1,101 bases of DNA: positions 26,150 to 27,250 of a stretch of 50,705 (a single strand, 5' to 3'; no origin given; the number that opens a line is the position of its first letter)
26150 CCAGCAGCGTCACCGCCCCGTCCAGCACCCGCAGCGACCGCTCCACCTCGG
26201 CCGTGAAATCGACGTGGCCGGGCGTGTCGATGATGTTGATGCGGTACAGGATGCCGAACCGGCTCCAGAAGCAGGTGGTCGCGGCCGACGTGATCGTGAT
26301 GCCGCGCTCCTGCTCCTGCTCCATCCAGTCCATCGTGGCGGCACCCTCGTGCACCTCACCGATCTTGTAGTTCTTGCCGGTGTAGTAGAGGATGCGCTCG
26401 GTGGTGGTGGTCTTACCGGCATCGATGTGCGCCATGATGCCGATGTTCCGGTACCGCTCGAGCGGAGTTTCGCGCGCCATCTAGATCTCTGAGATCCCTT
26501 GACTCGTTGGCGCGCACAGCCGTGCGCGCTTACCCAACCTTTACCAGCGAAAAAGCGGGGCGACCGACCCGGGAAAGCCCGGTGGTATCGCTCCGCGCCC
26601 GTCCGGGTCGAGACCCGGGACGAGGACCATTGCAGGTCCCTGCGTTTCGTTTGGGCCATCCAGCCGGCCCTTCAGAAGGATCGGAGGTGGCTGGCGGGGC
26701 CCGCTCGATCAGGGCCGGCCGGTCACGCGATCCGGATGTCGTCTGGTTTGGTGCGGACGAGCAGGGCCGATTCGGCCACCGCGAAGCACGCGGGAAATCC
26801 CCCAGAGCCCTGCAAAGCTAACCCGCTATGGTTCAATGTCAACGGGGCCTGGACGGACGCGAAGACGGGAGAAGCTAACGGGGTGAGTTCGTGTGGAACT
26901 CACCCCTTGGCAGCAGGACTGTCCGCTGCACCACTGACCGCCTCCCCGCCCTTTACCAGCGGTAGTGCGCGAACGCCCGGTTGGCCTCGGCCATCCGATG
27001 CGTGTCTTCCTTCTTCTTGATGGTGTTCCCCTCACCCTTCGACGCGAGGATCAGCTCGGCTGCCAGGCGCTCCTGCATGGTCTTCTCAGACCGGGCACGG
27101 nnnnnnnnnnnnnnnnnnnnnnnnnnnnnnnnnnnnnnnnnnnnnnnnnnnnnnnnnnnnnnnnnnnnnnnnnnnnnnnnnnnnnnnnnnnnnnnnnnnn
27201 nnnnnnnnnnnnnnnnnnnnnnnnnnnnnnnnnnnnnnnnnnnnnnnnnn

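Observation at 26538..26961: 400-nt structured non-coding element inserted at the rpsG/fusA junction, bounded by a 12-nt direct repeat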

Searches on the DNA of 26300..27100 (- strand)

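Call 4: search_rna_families(source=window, start=26300, end=27100, threshold=evalue, max_evalue=10, show_alignments=3)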
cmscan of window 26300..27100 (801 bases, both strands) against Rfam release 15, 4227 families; matches with E-value up to 10: 5.
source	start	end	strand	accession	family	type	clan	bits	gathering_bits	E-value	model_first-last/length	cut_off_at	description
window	26639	26711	+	RF03823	mir-1814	Gene; miRNA;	-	21.1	90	0.1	1-70/70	no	mir-1814 microRNA precursor family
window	26878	26903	-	RF02517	mir-1017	Gene; miRNA;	-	20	50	0.27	1-71/71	no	mir-1017 microRNA precursor family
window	26873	26967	-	RF02235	asX1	Gene; sRNA;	-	16.9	70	6.5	1-115/115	no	Xanthomonadaceae sRNA asX1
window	26560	26592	-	RF03018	RT-15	Gene; sRNA;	-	14.8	82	0.53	95-128/192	no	RT-15 RNA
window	26467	26520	+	RF03572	MIR2109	Gene; miRNA;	-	14.8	100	8.8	1-71/71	no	MIR2109 microRNA precursor family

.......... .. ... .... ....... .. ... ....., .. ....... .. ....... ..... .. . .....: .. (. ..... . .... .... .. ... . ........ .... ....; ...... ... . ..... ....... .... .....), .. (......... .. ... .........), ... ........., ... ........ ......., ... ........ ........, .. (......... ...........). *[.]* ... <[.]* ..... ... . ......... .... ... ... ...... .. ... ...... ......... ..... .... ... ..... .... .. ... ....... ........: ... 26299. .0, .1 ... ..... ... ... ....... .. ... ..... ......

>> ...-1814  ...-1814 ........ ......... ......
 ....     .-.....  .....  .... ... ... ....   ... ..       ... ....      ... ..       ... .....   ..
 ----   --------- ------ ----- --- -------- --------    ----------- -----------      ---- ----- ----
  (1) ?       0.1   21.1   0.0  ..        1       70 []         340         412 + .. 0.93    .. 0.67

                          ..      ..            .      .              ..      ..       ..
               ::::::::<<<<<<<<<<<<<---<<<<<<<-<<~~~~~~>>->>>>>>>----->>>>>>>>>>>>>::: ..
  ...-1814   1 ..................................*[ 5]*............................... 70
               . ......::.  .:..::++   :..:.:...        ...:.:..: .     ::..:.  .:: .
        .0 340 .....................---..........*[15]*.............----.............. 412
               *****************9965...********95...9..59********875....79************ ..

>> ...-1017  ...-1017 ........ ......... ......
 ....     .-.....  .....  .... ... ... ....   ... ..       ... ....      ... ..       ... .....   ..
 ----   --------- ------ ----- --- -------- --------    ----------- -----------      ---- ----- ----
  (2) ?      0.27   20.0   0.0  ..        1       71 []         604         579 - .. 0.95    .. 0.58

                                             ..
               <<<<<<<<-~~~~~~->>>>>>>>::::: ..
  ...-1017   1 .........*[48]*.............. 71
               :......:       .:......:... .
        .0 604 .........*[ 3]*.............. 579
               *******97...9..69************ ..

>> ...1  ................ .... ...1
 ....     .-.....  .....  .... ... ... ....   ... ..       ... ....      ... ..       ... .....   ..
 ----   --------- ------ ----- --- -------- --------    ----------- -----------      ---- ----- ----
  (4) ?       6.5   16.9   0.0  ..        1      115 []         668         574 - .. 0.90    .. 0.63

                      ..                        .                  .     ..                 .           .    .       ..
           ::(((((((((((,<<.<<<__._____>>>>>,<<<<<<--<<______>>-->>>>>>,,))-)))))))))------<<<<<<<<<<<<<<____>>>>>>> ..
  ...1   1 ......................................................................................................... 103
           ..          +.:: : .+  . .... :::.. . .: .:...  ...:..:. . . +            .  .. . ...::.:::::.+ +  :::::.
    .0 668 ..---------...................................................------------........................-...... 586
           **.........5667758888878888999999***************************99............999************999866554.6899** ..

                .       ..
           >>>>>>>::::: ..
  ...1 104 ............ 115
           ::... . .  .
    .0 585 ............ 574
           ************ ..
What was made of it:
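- On Any described RNA family (Rfam 15): The spacer at E<=10 gives only sub-threshold miRNA or sRNA noise (call 4).
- On Ribosomal-protein / translation-operon leader (autogenous control): There is no local hit to Rfam rRNA models (call 4).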

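Call 35: build_rna_model(alignment_id=A1, structure=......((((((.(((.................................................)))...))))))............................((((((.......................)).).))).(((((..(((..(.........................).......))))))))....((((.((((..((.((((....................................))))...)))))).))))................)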
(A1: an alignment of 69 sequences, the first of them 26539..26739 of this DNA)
Model R1 built from alignment A1 (69 sequences, 289 columns); structure: as given.
model positions 169; base pairs 38; branch points 3; effective number of sequences 2.54; information 0.59 bits per position. Calibrated on 0.2 Mb of random sequence (short: E-values are rough).
structure used (alignment columns):
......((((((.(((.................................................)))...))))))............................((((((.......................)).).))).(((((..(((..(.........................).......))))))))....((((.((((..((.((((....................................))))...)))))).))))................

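Call 36: search_with_rna_model(model_id=R1, source=window, max_evalue=10, show_alignments=1)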
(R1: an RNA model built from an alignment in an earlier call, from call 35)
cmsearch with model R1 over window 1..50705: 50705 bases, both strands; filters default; matches with E-value up to 10: 3.
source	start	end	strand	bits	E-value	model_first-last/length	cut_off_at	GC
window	26539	26738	-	121.3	1.4e-32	1-169/169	no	0.69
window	36323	36345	+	8.9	0.24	85-108/169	no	0.83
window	48015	48056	-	5.2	2.6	7-48/169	no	0.74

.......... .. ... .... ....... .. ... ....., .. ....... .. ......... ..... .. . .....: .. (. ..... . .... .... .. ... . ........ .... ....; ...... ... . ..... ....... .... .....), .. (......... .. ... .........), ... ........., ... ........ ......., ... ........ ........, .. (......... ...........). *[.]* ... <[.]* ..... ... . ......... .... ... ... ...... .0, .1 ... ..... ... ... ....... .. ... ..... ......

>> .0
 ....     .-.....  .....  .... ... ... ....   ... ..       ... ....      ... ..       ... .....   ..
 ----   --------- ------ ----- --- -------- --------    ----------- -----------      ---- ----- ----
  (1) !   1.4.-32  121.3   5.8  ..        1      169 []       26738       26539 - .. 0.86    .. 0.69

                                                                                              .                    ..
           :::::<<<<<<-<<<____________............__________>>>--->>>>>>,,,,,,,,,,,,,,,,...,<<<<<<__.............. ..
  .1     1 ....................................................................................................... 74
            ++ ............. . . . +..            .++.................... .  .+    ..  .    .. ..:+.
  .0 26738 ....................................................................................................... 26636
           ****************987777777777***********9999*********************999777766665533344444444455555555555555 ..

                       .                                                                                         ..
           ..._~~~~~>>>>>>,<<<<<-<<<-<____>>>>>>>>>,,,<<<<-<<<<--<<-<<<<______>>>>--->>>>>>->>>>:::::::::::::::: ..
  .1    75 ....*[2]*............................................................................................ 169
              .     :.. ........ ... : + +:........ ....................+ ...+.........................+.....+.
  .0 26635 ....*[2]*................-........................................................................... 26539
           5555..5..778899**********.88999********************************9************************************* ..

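Call 37: search_with_rna_model(model_id=R1, sources=[L081, L082, L083, L084, L085, L086, L087, L088, L089, L090, L091, L092, L093, L094, L095, L096, L097, L098, L099, L100, L101, L102, L103, L104, L105, L106, L107, L108, L109, L110, L111, L112, L113, L114, L115, L116, L117, L118, L119, L120, L121, L122, L123, L124, L125, L126, L127, L128, L129, L130, L131, L132, L133, L134, L135, L136, L137, L138, L139, L140, L141, L142, L143, L144, L145, L146, L147, L148, L149, L150, L151, L152, L153, L154, L155, L156, L157, L158, L159, L160, L161, L162, L163, L164, L165, L166, L167, L168, L169, L170, L171, L172, L173, L174, L175, L176, L177, L178, L179, L180], max_evalue=0.01, make_alignment=true)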
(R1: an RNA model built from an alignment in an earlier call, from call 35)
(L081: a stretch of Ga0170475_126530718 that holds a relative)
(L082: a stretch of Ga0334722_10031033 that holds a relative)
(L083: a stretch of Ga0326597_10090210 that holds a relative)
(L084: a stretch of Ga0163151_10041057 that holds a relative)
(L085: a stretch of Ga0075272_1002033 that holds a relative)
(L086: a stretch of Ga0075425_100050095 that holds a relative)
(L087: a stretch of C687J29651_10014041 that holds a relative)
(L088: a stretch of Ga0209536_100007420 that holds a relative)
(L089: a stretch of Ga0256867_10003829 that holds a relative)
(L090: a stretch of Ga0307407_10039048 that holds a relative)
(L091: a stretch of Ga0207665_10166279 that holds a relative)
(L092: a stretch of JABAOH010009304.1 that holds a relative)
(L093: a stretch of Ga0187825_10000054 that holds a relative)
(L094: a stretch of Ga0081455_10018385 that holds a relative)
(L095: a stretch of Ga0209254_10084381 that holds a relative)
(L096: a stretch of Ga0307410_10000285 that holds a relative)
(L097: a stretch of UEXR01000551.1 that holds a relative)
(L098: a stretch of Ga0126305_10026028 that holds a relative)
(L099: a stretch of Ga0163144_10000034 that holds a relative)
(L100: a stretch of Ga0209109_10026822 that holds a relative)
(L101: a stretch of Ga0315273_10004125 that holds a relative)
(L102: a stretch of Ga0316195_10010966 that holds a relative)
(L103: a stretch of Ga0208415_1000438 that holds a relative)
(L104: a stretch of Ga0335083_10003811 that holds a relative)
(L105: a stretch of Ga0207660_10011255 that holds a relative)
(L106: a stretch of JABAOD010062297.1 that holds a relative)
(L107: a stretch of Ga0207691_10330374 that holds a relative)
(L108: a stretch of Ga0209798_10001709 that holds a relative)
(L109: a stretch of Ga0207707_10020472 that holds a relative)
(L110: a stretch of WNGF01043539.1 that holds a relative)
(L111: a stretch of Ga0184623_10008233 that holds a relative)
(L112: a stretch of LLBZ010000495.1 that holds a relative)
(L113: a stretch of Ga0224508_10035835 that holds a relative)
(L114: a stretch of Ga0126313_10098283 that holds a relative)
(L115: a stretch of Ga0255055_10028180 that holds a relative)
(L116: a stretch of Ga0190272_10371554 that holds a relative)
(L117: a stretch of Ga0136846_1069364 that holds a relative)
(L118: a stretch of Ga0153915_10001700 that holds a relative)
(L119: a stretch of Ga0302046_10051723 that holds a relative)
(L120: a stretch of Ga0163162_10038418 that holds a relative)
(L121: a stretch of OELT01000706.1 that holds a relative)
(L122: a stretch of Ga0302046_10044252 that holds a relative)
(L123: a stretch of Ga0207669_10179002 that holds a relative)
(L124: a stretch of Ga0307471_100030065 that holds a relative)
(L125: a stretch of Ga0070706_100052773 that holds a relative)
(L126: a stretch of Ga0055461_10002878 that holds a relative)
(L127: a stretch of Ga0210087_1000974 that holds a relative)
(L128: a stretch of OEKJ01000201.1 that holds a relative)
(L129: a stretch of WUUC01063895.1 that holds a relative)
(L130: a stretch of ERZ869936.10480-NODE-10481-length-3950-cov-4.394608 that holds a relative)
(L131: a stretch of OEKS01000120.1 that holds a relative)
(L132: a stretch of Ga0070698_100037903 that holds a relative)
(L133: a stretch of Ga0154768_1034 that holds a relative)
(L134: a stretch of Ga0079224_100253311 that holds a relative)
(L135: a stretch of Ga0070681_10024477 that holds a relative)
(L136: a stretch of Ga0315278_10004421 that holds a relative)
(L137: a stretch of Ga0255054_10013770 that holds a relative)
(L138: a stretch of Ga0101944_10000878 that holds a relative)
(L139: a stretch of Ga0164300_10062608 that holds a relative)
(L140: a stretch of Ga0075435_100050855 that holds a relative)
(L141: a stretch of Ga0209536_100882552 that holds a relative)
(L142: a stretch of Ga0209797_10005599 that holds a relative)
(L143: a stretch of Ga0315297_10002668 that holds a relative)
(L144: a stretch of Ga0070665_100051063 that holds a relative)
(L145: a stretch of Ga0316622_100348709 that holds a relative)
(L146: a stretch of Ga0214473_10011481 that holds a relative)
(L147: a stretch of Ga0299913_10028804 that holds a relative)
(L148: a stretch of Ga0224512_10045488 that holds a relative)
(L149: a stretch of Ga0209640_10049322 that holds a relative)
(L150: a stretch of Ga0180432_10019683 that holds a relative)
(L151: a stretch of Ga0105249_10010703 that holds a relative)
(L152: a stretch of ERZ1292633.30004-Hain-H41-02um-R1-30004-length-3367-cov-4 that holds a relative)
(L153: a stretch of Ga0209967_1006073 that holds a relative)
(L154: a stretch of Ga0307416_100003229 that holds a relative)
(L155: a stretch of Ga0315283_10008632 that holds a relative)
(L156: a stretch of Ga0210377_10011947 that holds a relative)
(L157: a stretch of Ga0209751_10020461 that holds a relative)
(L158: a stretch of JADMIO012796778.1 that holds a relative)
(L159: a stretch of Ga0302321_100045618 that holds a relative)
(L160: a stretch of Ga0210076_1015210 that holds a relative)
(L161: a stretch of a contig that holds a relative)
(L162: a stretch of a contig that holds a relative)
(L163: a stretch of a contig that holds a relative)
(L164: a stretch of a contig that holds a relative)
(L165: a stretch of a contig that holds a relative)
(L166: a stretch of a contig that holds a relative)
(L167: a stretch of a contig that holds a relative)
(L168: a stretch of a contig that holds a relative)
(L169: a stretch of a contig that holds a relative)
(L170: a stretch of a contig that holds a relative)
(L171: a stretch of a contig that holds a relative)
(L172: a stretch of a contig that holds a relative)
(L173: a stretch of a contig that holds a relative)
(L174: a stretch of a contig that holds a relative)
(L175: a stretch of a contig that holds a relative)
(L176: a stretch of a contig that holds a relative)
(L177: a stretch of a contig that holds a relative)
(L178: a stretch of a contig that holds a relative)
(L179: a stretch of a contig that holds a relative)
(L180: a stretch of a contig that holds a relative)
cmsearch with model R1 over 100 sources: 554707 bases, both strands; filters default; matches with E-value up to 0.01: 100.
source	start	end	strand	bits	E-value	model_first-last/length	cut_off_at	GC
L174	2474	2640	-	167.4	2.4e-44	1-169/169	no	0.62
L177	1909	2073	-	160.8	1.6e-42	1-169/169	no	0.59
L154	2343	2505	-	160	2.7e-42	1-169/169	no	0.62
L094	5658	5821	+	158.8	5.7e-42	1-169/169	no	0.64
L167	2737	2900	-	156.7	2.2e-41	1-169/169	no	0.62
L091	184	342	+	156.1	3.3e-41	1-169/169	no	0.65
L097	1647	1808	+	156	3.4e-41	1-169/169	no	0.66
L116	881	1043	+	156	3.4e-41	1-169/169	no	0.61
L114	359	524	-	154.7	8.2e-41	1-169/169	no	0.63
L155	1192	1358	+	154.5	9.2e-41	1-169/169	no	0.66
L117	29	193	-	152.6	3e-40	1-169/169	no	0.58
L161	11941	12116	+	152.5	3.2e-40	1-169/169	no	0.6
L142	1354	1529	+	152.5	3.3e-40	1-169/169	no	0.67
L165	3254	3420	+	150.7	1e-39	1-169/169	no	0.67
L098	2481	2644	-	150.7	1.1e-39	1-169/169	no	0.62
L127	4358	4519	-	150.6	1.1e-39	1-169/169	no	0.66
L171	2288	2449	-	150.6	1.1e-39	1-169/169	no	0.66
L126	3047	3213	+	150.6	1.1e-39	1-169/169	no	0.64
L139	275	443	-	150.6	1.1e-39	1-169/169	no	0.67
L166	3295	3461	-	150.2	1.5e-39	1-169/169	no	0.67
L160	1079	1245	-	149.9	1.8e-39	1-169/169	no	0.65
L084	1052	1206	+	149.5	2.2e-39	1-169/169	no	0.65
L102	3387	3553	-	149.2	2.8e-39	1-169/169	no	0.65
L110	3129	3289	+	149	3e-39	1-169/169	no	0.66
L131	102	264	+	148.8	3.6e-39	1-169/169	no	0.64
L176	726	882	-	148.6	4e-39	1-169/169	no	0.66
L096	8248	8412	-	148.2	5.1e-39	1-169/169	no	0.61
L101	8280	8455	-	147.4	8.9e-39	1-169/169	no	0.7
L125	1795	1969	-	146.3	1.7e-38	1-169/169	no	0.69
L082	1849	2007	+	145.1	3.8e-38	1-169/169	no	0.65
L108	2243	2416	-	144.4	5.9e-38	1-169/169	no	0.66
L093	4740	4922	+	143.6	9.7e-38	1-169/169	no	0.69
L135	2799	2961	+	142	2.8e-37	1-169/169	no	0.65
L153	1390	1553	-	141.6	3.6e-37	1-169/169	no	0.68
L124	650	835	-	140.5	7.1e-37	1-169/169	no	0.69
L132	2018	2187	-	139.7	1.2e-36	1-169/169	no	0.67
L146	9374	9538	+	137.8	4e-36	1-169/169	no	0.65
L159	3566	3728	-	137.8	4.1e-36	1-169/169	no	0.66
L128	2418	2603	-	137.7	4.4e-36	1-169/169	no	0.72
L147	2772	2948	-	137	6.7e-36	1-169/169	no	0.71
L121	4142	4320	+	133.8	5.1e-35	1-169/169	no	0.7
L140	976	1147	-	133.5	6.1e-35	1-169/169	no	0.67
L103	104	257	+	133.5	6.3e-35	1-169/169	no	0.64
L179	105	287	+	133.2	7.8e-35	1-169/169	no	0.69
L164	226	392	-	132.4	1.3e-34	1-169/169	no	0.66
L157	696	867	+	131.7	1.9e-34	1-169/169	no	0.67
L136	6372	6529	+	130.2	5.2e-34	1-169/169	no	0.65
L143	2681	2838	-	130.2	5.2e-34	1-169/169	no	0.65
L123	242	408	-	129.2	9.7e-34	1-169/169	no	0.68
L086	2559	2723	-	129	1.1e-33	1-169/169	no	0.67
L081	1229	1392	+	126.9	4.2e-33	1-169/169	no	0.64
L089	4148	4302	+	126.8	4.6e-33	1-169/169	no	0.64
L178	8019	8206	+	124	2.7e-32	1-169/169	no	0.63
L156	1127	1327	+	123.2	4.6e-32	1-169/169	no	0.67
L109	2326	2512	-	120.7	2.2e-31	1-169/169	no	0.67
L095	2496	2661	-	120.5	2.6e-31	1-169/169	no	0.72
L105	5617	5803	-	118.7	8.3e-31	1-169/169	no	0.68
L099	11782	11965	-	118.3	1e-30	1-169/169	no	0.7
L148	314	478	+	117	2.4e-30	1-169/169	no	0.64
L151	3236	3437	-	116.9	2.6e-30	1-169/169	no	0.65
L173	1536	1709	-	116.7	2.9e-30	1-169/169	no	0.67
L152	2184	2353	-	115.4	6.7e-30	1-169/169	no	0.69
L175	1701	1865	-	113.4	2.4e-29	1-169/169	no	0.64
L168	26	196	+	112.2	5.3e-29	1-169/169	no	0.68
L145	1214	1384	+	112.1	5.6e-29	1-169/169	no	0.64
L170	12506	12671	+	110.9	1.2e-28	1-169/169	no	0.67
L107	1106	1306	+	110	2.1e-28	1-169/169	no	0.65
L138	16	188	-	108.7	5.1e-28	1-169/169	no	0.74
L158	16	180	-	106.6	1.8e-27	1-169/169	no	0.68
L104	3417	3609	-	106.4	2.1e-27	1-169/169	no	0.69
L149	3053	3214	-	106.1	2.5e-27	1-169/169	no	0.63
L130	2888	3053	+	100.2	1.2e-25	1-169/169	no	0.67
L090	1000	1166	-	98.5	3.4e-25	1-169/169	no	0.62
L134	891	1071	+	97.1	8.2e-25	1-169/169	no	0.74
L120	2560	2722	-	93.7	7.4e-24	1-169/169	no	0.66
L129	5744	5912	+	88.4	2.2e-22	1-169/169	no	0.69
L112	139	326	-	85.6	1.3e-21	1-169/169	no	0.68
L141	910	1078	+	68.9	5.5e-17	1-169/169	no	0.64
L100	2205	2339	-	68.4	8e-17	1-169/169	no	0.69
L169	662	814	+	64.7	8.1e-16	1-169/169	no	0.65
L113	993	1152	+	63.8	1.5e-15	1-169/169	no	0.59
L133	1458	1633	-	62.2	4e-15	1-169/169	no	0.67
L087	1194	1375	-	59.9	1.8e-14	1-169/169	no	0.64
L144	3696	3861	+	59.5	2.3e-14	1-169/169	no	0.57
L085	4124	4288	+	59.3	2.7e-14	1-169/169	no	0.64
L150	4750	4937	+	59.2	2.7e-14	1-169/169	no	0.57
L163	288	441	-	56.9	1.2e-13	1-169/169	no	0.59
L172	2302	2480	-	56.8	1.3e-13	1-169/169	no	0.65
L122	1342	1522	-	56.6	1.5e-13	1-169/169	no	0.65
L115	77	228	-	55.9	2.3e-13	1-169/169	no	0.59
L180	858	1014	-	53.7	9.4e-13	1-169/169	no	0.66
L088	4037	4187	+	53.5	1.1e-12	1-169/169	no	0.65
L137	3490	3634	-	53.1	1.4e-12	1-169/169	no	0.59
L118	8943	9108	-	52.8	1.7e-12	1-169/169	no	0.69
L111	3759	3903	-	50.9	5.6e-12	1-169/169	no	0.6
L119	865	968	+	48.9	2.1e-11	1-169/169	no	0.69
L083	621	717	-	48.6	2.6e-11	1-169/169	no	0.7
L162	9907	10057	-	47.6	4.7e-11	1-169/169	no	0.66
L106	1592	1683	+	45.1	2.4e-10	1-164/169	3'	0.74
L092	2846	2993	+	42.3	1.4e-09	1-169/169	no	0.71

Alignment A3: 100 matches aligned to the model, 359 columns, each read 5' to 3' on its own strand. Consensus structure (alignment columns), stored with it:
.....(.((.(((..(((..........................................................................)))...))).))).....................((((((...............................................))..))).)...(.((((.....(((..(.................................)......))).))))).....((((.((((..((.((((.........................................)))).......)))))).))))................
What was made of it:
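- On Non-autonomous mobile element (MITE/REP-like) with target-site duplication: There is 1 hit in the 50.7-kb window (call 36) and 1 hit per locus in 100 loci totalling 555 kb (call 37).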

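Call 67: search_dna_similar(query=window:26539-26952:-, collection=plasmids, mode=distant, max_evalue=0.001, max_rows=10)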
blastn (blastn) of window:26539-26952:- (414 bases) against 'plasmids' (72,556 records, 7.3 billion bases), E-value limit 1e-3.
No match.

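Call 68: search_dna_similar(query=window:26539-26952:-, collection=phages, mode=distant, max_evalue=0.001, max_rows=10)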
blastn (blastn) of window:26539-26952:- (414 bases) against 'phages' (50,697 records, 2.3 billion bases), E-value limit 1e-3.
No match.
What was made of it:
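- On Non-autonomous mobile element (MITE/REP-like) with target-site duplication: There are no plasmid or phage matches (calls 67, 68).
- There is one copy per locus, none elsewhere in the 50-kb window or in 555 kb of related DNA, and none in plasmids or phages (calls 36, 37, 67, 68).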
